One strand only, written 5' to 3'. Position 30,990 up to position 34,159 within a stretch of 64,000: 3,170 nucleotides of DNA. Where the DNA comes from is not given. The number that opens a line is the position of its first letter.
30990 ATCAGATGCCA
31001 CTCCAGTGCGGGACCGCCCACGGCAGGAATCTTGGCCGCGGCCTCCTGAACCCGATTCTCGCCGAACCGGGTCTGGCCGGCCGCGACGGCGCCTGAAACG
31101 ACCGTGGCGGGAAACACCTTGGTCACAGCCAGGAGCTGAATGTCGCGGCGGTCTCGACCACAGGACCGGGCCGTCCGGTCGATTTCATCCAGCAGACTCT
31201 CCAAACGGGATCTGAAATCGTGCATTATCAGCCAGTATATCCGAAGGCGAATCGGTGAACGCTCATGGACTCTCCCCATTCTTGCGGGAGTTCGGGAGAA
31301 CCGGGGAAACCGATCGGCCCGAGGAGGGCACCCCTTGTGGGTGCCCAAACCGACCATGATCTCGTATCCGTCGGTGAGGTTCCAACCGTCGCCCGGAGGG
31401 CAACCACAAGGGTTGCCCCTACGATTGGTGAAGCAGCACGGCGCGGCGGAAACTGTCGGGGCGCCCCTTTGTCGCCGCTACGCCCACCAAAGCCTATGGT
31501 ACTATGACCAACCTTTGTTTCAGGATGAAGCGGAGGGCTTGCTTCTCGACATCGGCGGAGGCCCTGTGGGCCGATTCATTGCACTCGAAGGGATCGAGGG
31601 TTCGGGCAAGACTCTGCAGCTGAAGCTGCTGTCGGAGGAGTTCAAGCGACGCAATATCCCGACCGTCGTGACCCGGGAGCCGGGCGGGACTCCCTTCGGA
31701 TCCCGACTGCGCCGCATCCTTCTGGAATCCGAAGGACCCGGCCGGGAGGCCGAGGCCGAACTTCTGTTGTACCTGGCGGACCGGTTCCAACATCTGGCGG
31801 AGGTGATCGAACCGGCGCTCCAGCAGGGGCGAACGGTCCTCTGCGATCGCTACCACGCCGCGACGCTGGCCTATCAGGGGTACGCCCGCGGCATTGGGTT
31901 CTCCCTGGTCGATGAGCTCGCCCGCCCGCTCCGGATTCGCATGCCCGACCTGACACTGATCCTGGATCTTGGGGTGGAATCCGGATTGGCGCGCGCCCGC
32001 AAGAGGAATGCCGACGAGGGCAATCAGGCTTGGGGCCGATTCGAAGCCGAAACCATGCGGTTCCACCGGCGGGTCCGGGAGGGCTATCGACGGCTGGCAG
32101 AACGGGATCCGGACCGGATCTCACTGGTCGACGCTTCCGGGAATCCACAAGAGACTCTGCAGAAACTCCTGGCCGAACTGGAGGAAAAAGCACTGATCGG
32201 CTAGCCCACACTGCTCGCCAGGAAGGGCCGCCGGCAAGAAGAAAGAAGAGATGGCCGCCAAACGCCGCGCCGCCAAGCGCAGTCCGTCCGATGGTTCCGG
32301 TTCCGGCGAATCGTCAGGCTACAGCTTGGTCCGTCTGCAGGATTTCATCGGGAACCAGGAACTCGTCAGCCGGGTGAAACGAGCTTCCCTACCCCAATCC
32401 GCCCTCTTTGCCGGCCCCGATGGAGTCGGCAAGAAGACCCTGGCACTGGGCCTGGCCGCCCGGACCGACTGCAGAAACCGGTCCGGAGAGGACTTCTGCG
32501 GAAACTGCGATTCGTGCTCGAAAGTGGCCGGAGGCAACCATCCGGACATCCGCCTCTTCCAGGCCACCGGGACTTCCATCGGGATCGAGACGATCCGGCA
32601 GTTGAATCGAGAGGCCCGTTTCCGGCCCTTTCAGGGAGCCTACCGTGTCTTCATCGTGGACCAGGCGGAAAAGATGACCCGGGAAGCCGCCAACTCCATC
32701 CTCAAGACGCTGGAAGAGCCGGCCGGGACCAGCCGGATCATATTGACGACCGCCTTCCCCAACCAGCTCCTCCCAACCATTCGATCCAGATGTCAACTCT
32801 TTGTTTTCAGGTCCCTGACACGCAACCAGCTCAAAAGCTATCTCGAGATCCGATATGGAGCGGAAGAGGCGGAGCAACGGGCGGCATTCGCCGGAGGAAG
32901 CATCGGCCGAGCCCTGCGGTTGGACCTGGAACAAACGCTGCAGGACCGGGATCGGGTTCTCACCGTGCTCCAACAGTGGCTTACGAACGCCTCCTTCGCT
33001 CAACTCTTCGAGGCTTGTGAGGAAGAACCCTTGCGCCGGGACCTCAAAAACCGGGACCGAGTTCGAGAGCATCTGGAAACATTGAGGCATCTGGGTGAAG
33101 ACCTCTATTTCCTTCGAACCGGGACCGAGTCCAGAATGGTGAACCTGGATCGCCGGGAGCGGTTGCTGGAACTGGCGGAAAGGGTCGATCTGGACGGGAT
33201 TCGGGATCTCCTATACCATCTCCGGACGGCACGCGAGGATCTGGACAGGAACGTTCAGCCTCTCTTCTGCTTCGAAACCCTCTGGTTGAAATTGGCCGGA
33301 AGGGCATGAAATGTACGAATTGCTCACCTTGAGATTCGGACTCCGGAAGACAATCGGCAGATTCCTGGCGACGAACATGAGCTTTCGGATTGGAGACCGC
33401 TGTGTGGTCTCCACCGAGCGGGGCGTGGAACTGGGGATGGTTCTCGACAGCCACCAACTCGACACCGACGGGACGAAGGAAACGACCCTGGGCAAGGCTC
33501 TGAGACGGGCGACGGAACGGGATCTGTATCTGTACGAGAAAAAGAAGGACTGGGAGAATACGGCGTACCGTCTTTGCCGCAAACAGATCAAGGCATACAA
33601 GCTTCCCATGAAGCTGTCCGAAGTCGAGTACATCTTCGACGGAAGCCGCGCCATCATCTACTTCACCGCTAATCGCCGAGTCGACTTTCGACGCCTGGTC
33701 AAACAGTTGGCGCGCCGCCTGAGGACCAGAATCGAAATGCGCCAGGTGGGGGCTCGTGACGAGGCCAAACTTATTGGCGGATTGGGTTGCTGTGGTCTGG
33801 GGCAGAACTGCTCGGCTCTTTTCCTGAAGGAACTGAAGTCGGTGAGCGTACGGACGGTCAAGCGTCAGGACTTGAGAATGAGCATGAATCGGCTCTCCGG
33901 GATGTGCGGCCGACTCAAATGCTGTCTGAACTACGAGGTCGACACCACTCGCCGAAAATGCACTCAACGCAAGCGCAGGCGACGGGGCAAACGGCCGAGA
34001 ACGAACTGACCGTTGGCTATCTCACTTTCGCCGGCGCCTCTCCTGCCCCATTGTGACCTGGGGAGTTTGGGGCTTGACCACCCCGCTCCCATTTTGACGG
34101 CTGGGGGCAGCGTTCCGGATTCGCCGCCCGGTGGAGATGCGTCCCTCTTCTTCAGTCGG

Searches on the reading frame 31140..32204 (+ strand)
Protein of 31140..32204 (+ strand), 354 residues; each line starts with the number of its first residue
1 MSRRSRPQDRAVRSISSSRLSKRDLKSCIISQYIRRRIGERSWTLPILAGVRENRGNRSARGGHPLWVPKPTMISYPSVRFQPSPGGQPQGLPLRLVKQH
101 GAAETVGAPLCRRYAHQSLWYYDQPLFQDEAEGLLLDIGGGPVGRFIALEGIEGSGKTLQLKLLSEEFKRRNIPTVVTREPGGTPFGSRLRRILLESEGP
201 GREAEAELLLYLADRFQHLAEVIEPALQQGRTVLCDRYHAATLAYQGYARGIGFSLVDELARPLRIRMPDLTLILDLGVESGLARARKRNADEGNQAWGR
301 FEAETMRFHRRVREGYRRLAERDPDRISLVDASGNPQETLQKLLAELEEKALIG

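Call 51: search_protein_families(library=pfam, proteins=[window:31140-32204:+], max_evalue=0.0001)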
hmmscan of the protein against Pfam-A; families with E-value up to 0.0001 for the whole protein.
window:31140-32204:+ (354 aa): 2 families
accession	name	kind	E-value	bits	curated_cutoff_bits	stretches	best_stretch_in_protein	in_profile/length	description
PF02223.23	Thymidylate_kin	-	1.6e-47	162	27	1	149-341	1-183/185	Thymidylate kinase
PF13401.12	AAA_22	-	2.3e-05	25.2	27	0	145-221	6-84/130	AAA domain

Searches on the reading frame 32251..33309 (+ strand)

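Call 51: search_protein_families(library=pfam, proteins=[window:32251-33309:+], max_evalue=0.0001)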
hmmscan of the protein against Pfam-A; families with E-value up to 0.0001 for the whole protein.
window:32251-33309:+ (352 aa): 2 families
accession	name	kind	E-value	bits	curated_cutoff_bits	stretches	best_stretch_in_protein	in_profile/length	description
PF13177.12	DNA_pol3_delta2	-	1.2e-49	168.8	27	1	36-189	7-160/161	DNA polymerase III, delta subunit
PF00004.35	AAA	-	9e-05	23.4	21.2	0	52-186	2-128/131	ATPase family associated with various cellular activities (AAA)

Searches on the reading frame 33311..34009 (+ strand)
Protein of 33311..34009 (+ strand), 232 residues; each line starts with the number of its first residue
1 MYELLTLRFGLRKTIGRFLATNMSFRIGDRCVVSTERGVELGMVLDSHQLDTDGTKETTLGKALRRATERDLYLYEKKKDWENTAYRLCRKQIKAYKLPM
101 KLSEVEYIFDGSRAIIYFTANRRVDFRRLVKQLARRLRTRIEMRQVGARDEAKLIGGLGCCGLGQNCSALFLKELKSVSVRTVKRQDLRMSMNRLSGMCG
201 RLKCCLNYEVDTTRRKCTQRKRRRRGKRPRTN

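Call 51: search_protein_families(library=pfam, proteins=[window:33311-34009:+], max_evalue=0.0001)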
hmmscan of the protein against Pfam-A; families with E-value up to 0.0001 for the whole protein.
window:33311-34009:+ (232 aa): 1 family
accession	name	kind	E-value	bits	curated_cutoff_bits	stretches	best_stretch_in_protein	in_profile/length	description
PF04468.17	PSP1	-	1.9e-30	105.5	27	1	62-146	2-86/86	PSP1 C-terminal conserved region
